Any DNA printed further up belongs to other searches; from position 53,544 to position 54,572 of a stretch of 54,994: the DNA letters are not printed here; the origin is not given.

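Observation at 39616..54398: Ten-gene operon joining the glutamine amidotransferases of four pathways behind a GAF-ANTAR regulator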

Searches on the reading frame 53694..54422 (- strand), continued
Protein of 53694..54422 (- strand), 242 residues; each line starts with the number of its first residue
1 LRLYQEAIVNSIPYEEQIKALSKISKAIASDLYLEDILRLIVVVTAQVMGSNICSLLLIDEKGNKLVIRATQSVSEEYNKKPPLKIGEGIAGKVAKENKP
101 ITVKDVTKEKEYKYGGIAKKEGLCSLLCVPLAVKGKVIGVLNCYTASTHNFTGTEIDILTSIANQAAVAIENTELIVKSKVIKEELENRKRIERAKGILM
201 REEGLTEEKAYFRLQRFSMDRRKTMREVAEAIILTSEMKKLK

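Call 64: search_protein_families(library=ncbifam, proteins=[L126:1595-2314:+, L125:3680-4441:+, L126:2615-4318:+, L126:18785-19390:+, L126:19410-20168:+, L126:13563-15224:+, L125:10718-11041:+, L125:9708-9947:+], max_evalue=1e-15)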
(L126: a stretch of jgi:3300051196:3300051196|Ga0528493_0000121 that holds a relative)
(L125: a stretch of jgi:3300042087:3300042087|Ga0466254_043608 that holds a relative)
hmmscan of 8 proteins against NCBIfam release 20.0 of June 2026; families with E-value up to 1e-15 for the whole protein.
L126:1595-2314:+ (239 aa): 8 families
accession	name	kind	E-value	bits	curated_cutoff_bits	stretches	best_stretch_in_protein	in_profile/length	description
NF005458.0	PRK07053.1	equivalog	3.4e-57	193.5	250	1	2-227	5-228/234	glutamine amidotransferase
NF005072.0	PRK06490.1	equivalog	1.2e-42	145.6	339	1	2-200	16-209/251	glutamine amidotransferase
NF006098.0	PRK08250.1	equivalog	8.3e-41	140.1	301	1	2-227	3-228/239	glutamine amidotransferase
NF005743.0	PRK07567.1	equivalog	3.6e-31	108.3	264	1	26-232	33-242/245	glutamine amidotransferase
NF006562.0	PRK09065.1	equivalog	1.9e-27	96.4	205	1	33-233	46-239/242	glutamine amidotransferase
TIGR00888.1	guaA_Nterm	equivalog_domain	1.6e-23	83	172.15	1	46-179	43-168/188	glutamine-hydrolyzing GMP synthase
NF001975.0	PRK00758.1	equivalog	1.1e-22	80.6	198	1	40-179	38-166/185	GMP synthase subunit A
NF000848.1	PRK00074.1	equivalog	4.1e-18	65.3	400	1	46-180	43-172/512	glutamine-hydrolyzing GMP synthase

L125:3680-4441:+ (253 aa): 5 families
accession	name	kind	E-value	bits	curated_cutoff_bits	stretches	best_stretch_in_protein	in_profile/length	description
TIGR00552.1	nadE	equivalog_domain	1.7e-82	276.5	63.65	1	15-249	3-241/251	NAD(+) synthase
NF010587.0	PRK13980.1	equivalog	9.7e-81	270.9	255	1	10-249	7-255/267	NAD+ synthase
NF002048.0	PRK00876.1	subfamily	2.5e-47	161.3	313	1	112-229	171-291/330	NAD(+) synthase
NF010588.0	PRK13981.1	equivalog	2.9e-40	138.2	479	1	25-249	276-520/546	NAD+ synthase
NF001979.1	PRK00768.1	equivalog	7.3e-39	133.9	250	1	103-246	120-261/266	NAD(+) synthase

L126:2615-4318:+ (567 aa): 7 families
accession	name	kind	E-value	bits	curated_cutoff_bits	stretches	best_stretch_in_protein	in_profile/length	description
NF010588.0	PRK13981.1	equivalog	1e-216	720.6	479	1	2-566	2-544/546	NAD+ synthase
NF002730.0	PRK02628.1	equivalog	1.7e-62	211.6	473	2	271-505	324-576/677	NAD(+) synthase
TIGR00552.1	nadE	equivalog_domain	2.9e-59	200.3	63.65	1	297-544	13-243/251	NAD(+) synthase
NF010587.0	PRK13980.1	equivalog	7.6e-59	199.1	255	1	288-547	13-260/267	NAD+ synthase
NF002048.0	PRK00876.1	subfamily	7.5e-26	90.7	313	0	300-374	34-105/330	NAD(+) synthase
TIGR03381.1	agmatine_aguB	equivalog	4.1e-17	62.4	410.25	1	6-257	2-266/279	N-carbamoylputrescine amidase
NF040852.1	nitrile_Arch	equivalog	4.2e-16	58.9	500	1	5-249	1-240/262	nitrilase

L126:18785-19390:+ (201 aa): 2 families
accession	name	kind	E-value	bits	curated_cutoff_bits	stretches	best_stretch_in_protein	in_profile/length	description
TIGR01855.1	IMP_synth_hisH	equivalog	5.1e-73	245.1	105.4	1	3-199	1-197/198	imidazole glycerol phosphate synthase subunit HisH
NF010608.0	PRK14004.1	equivalog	5.9e-51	173.2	216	1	3-201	2-210/210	imidazole glycerol phosphate synthase subunit HisH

L126:19410-20168:+ (252 aa): 8 families
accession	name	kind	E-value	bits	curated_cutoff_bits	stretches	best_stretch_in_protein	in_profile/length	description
TIGR00735.1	hisF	equivalog_domain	4.5e-119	396.4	294.55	1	1-251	1-254/254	imidazole glycerol phosphate synthase subunit HisF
TIGR03572.1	WbuZ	equivalog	7.7e-88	293.8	299.7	1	1-231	1-232/232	glycosyl amidation-associated protein WbuZ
NF038364.1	AglZ_HisF2_fam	equivalog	5.1e-70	235.7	310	1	2-231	1-230/248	AglZ/HisF2 family acetamidino modification protein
NF010112.0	PRK13585.1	equivalog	9.8e-44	149.7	243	1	5-241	4-236/241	1-(5-phosphoribosyl)-5-[(5-phosphoribosylamino)methylideneamino]imidazole-4-carboxamide isomerase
TIGR00007.1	TIGR00007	equivalog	1.2e-36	126.5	228.95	1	6-211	1-204/231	1-(5-phosphoribosyl)-5-[(5-phosphoribosylamino)methylideneamino]imidazole-4-carboxamide isomerase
TIGR01919.1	hisA-trpF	equivalog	1.1e-23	84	306.45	1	6-216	5-213/243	bifunctional 1-(5-phosphoribosyl)-5-((5-phosphoribosylamino)methylideneamino)imidazole-4-carboxamide isomerase/phosphoribosylanthranilate is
NF010113.0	PRK13586.1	equivalog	1.1e-18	67.8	238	1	5-208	3-201/232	1-(5-phosphoribosyl)-5-((5-phosphoribosylamino)methylideneamino)imidazole-4-carboxamide isomerase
NF010114.0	PRK13587.1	equivalog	6.6e-16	58.7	305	1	30-209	31-205/234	1-(5-phosphoribosyl)-5-((5-phosphoribosylamino)methylideneamino)imidazole-4-carboxamide isomerase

L126:13563-15224:+ (553 aa): 7 families
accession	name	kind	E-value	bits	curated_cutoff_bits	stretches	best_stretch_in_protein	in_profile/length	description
NF003671.0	PRK05294.1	equivalog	2.4e-281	936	599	1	1-550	1-545/1058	carbamoyl-phosphate synthase large subunit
TIGR01369.1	CPSaseII_lrg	equivalog_domain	1.4e-268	893.6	1027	1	2-551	1-548/1052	carbamoyl-phosphate synthase (glutamine-hydrolyzing) large subunit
NF006406.0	PRK08654.1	equivalog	8.4e-20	70.7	739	1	72-342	64-330/499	acetyl-CoA carboxylase biotin carboxylase subunit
NF006286.0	PRK08462.1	equivalog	1.3e-17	63.8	740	1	6-333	3-324/445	acetyl-CoA carboxylase biotin carboxylase subunit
NF005525.0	PRK07178.1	equivalog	1.4e-17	63.5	768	1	84-342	75-329/471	acetyl-CoA carboxylase biotin carboxylase subunit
NF006367.0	PRK08591.1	subfamily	2.6e-17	62.7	597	1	49-340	44-329/451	acetyl-CoA carboxylase biotin carboxylase subunit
TIGR00514.1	accC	equivalog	8.6e-16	57.8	626.5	0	107-340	94-329/449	acetyl-CoA carboxylase biotin carboxylase subunit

L125:10718-11041:+ (107 aa): 0 families

L125:9708-9947:+ (79 aa): 0 families
